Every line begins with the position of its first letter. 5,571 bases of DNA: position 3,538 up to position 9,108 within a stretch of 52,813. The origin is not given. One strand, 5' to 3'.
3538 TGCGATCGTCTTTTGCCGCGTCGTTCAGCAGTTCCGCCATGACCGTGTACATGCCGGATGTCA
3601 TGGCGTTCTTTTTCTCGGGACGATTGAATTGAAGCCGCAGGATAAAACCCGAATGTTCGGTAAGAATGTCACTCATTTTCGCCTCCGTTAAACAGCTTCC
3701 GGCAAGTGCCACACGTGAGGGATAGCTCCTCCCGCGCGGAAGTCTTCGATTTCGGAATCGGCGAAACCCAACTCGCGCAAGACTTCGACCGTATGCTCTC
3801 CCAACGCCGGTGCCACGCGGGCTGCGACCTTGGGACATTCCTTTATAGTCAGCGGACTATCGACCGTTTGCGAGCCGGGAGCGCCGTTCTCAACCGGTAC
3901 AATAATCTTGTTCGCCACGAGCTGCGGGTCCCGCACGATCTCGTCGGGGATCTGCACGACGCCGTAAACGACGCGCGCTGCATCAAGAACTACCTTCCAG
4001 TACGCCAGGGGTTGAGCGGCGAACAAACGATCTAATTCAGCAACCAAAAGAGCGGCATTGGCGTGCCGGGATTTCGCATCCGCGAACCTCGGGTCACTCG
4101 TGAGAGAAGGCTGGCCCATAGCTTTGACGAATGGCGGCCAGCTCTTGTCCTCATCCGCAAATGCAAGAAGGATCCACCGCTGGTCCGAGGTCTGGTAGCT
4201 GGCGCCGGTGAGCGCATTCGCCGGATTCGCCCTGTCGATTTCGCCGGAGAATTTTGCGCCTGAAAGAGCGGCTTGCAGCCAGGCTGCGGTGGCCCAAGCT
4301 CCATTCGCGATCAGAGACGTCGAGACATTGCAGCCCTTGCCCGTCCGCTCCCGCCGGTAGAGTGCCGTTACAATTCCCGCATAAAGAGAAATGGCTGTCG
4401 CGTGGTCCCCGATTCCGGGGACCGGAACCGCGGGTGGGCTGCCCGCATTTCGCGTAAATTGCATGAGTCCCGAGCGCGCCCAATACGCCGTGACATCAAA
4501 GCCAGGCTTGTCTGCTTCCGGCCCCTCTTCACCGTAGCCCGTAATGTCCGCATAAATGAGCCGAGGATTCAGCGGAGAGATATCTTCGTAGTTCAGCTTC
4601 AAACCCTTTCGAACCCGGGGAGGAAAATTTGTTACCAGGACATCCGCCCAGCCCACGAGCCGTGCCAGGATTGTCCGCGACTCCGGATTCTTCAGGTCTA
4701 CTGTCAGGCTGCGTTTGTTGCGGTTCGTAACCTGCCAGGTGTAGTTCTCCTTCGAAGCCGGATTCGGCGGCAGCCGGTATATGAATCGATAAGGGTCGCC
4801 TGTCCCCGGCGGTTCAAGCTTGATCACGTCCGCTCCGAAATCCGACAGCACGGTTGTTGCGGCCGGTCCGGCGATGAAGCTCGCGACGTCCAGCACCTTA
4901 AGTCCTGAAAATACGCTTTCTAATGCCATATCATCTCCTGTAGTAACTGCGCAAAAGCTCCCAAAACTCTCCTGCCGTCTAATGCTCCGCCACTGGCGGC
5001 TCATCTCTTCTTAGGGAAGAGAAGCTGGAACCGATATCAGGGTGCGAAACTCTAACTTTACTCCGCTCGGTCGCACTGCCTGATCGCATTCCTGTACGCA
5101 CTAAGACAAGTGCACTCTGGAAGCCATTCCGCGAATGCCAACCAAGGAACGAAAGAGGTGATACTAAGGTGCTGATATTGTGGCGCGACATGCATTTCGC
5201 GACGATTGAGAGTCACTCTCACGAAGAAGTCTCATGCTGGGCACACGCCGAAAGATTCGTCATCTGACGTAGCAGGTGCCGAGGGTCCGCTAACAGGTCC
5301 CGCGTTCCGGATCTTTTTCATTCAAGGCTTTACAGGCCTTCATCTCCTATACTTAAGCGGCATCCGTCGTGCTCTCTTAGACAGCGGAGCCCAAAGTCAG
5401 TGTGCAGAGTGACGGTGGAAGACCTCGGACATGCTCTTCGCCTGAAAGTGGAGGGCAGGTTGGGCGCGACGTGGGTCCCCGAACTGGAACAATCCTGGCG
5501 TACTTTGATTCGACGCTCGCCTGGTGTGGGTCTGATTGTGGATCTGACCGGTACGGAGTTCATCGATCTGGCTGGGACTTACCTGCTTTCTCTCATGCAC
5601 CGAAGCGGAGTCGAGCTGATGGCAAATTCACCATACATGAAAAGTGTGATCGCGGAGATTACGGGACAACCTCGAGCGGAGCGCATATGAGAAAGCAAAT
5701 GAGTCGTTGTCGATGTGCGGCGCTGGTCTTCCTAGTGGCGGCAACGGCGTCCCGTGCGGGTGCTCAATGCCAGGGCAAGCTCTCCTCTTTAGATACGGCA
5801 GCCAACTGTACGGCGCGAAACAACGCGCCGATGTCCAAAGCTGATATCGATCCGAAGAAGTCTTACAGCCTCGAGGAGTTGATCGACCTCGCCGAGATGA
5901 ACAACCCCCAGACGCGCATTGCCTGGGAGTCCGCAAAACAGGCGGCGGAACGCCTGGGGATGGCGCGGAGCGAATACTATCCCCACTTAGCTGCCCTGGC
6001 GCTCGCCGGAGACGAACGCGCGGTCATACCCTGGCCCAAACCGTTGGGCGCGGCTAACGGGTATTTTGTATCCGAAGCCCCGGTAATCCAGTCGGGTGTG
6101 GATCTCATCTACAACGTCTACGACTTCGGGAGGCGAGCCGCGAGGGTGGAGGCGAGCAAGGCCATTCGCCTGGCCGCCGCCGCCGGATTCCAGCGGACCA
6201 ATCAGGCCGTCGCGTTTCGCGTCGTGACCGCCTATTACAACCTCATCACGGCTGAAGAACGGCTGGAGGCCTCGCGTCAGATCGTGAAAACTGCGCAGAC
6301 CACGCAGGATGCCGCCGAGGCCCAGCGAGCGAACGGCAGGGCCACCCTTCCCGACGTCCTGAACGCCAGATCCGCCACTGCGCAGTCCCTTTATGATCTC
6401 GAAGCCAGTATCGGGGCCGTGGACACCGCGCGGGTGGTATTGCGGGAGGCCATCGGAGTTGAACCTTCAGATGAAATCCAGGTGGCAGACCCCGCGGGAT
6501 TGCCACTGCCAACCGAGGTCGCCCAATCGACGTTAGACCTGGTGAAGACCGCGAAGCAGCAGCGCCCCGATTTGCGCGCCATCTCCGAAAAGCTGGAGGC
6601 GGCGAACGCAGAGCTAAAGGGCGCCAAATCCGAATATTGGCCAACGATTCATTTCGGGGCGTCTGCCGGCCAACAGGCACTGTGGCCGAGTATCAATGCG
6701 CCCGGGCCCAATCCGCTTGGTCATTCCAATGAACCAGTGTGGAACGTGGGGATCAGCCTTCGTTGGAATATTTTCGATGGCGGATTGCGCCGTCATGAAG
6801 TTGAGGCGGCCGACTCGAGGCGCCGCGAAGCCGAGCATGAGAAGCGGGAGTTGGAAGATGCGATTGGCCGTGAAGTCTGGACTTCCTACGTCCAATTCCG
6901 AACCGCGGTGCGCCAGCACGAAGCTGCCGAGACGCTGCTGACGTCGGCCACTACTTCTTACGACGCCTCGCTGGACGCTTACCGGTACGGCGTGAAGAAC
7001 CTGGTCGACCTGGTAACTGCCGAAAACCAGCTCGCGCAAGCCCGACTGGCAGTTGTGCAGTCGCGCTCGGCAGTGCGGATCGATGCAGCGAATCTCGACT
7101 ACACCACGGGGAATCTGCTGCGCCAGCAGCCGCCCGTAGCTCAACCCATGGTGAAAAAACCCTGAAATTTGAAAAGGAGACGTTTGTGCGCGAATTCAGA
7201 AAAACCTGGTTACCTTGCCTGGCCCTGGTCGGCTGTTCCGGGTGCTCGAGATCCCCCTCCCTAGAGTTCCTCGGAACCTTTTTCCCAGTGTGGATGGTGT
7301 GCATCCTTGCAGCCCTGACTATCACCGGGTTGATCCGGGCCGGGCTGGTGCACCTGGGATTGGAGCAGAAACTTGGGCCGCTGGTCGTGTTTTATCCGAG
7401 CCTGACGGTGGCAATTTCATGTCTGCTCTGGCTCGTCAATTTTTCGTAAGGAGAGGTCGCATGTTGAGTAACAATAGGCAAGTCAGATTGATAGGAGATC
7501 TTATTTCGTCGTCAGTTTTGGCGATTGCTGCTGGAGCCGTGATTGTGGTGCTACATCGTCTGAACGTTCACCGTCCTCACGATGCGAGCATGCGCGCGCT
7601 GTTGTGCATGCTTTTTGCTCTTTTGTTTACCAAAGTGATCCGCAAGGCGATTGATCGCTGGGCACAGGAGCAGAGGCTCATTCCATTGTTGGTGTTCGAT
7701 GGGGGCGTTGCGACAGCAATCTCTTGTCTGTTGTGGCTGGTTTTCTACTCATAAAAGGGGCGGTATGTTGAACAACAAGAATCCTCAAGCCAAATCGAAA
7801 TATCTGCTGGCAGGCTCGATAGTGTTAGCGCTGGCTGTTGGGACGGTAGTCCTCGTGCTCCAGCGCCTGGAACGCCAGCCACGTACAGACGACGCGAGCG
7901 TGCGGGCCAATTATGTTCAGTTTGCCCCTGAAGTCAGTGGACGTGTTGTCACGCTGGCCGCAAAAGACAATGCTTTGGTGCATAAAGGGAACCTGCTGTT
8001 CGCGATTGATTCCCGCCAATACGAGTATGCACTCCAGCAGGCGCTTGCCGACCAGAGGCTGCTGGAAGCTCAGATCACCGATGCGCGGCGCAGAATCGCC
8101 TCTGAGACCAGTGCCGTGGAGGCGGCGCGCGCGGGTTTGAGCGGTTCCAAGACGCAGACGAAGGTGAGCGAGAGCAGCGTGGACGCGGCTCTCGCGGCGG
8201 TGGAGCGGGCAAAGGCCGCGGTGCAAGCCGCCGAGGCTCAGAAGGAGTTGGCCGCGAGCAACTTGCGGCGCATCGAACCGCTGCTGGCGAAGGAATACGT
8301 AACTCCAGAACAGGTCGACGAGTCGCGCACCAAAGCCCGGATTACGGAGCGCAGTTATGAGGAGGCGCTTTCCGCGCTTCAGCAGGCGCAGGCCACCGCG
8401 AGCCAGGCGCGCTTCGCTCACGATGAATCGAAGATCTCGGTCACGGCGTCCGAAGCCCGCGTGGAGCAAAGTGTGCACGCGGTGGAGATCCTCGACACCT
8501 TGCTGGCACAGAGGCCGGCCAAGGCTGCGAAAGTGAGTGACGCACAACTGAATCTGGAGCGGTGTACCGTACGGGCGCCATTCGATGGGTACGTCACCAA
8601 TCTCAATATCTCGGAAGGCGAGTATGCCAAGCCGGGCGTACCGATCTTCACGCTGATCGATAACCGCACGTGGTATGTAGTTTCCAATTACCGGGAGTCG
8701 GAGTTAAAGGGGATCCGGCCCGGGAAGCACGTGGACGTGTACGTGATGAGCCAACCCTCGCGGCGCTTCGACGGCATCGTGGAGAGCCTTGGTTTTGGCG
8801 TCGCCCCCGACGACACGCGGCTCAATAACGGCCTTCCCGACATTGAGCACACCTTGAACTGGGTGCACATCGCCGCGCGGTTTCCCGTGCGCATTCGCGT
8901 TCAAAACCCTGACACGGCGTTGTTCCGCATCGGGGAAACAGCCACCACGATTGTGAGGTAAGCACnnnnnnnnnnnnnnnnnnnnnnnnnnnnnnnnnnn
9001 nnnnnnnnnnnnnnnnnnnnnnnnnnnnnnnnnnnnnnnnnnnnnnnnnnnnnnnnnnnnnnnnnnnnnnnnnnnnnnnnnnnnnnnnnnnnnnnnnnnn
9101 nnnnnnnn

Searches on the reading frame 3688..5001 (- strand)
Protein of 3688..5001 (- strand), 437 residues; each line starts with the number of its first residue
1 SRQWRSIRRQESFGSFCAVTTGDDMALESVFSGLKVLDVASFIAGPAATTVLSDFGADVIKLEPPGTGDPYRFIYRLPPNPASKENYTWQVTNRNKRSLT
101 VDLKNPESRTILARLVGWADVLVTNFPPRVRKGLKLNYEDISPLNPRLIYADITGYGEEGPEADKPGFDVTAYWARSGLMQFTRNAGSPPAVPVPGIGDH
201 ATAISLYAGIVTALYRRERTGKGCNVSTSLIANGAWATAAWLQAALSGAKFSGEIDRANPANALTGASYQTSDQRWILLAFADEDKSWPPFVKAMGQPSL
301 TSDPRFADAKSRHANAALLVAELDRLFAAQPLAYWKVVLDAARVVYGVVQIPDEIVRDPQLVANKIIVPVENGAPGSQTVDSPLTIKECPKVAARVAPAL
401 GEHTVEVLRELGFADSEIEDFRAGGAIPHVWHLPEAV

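Call 62: search_protein_families(library=pfam, proteins=[window:3688-5001:-], max_evalue=0.00001)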
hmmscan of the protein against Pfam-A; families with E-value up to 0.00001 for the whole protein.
window:3688-5001:- (437 aa): 1 family
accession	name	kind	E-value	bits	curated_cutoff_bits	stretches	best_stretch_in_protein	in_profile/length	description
PF02515.22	CoA_transf_3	-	2.1e-103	346.7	23.3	1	32-404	2-366/366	CoA-transferase family III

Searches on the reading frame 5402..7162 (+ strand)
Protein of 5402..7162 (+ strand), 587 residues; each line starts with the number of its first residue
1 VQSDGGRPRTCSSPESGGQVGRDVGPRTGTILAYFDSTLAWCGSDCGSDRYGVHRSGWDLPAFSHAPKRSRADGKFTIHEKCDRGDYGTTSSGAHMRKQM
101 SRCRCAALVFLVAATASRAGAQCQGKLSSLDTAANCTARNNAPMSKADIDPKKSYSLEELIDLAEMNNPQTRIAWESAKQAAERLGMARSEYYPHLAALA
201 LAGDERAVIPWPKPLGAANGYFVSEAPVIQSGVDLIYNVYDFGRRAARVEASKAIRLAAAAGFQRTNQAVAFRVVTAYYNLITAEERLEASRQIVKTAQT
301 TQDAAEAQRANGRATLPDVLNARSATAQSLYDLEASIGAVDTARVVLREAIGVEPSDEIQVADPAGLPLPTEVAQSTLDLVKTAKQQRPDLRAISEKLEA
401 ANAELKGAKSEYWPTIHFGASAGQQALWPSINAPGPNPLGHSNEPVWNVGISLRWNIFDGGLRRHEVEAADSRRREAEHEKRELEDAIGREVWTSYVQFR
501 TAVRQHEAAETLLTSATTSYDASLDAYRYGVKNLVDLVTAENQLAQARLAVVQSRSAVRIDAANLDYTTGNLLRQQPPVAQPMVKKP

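Call 62: search_protein_families(library=pfam, proteins=[window:5402-7162:+], max_evalue=0.00001)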
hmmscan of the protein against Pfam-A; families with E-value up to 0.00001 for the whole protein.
window:5402-7162:+ (587 aa): 1 family
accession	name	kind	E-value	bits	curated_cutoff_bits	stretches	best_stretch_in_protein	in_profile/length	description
PF02321.23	OEP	-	3.9e-62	209.8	22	2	379-570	3-187/187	Outer membrane efflux protein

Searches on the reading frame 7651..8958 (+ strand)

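Call 62: search_protein_families(library=pfam, proteins=[window:7651-8958:+], max_evalue=0.00001)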
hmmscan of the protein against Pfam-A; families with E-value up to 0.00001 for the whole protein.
window:7651-8958:+ (436 aa): 3 families
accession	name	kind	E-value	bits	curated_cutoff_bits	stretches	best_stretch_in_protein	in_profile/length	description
PF16576.10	HlyD_D23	-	2.9e-15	56.6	30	1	242-380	50-184/214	Barrel-sandwich domain of CusB or HlyD membrane-fusion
PF13533.13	Biotin_lipoyl_2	-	2.5e-12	46.7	29.8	1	89-120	1-32/32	Biotin-lipoyl like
PF13437.12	HlyD_3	-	4.1e-12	47.2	22.2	1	306-389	1-85/106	HlyD family secretion protein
